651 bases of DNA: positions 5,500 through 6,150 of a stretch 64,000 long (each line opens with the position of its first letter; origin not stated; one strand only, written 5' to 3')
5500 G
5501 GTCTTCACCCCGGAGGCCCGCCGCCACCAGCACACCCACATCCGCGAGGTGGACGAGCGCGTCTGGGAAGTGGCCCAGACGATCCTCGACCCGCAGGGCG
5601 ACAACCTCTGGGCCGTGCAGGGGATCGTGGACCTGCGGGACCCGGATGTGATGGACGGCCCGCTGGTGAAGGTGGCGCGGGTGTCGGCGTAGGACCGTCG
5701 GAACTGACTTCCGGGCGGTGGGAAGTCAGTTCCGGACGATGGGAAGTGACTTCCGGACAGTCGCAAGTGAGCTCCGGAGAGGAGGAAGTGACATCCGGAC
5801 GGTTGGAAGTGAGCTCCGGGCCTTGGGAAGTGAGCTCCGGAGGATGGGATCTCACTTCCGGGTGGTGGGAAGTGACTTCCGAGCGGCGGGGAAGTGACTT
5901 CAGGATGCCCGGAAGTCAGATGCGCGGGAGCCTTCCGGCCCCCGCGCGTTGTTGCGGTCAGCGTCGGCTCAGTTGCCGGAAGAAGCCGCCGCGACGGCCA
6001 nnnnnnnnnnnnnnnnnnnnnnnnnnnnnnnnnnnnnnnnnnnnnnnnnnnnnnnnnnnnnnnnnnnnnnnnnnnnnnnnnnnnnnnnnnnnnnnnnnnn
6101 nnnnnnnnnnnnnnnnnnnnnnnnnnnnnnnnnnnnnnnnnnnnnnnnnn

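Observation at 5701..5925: Strictly 21-nt-phased palindrome array (family A, copy 1) filling a convergent intergenic gap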

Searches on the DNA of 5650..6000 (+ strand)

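Call 61: search_rna_families(source=window, start=5650, end=6000, threshold=evalue, max_evalue=1)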
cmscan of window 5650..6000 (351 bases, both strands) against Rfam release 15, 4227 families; matches with E-value up to 1: 2.
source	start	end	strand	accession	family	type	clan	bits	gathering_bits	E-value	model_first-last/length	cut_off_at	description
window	5707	5916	+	RF04159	MIR1437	Gene; miRNA;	-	20.3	168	0.31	1-192/192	no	MIR1437 microRNA precursor family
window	5809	5878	+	RF00691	mir-146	Gene; miRNA;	-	18.8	50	0.13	1-90/90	no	mir-146 microRNA precursor family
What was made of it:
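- On Any Rfam RNA family: In the region itself only two miRNA models reached E = 0.13-0.31, far below their gathering scores (call 61).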

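Call 62: search_dna_similar(query=window:5693-5930:+, collection=plasmids, mode=distant, max_evalue=0.001, max_rows=15)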
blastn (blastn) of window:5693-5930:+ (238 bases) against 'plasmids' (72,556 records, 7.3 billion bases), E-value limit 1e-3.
No match.

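Call 63: search_dna_similar(query=window:5693-5930:+, collection=phages, mode=distant, max_evalue=0.001, max_rows=10)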
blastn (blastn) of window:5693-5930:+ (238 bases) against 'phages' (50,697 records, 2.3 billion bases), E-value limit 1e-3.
No match.
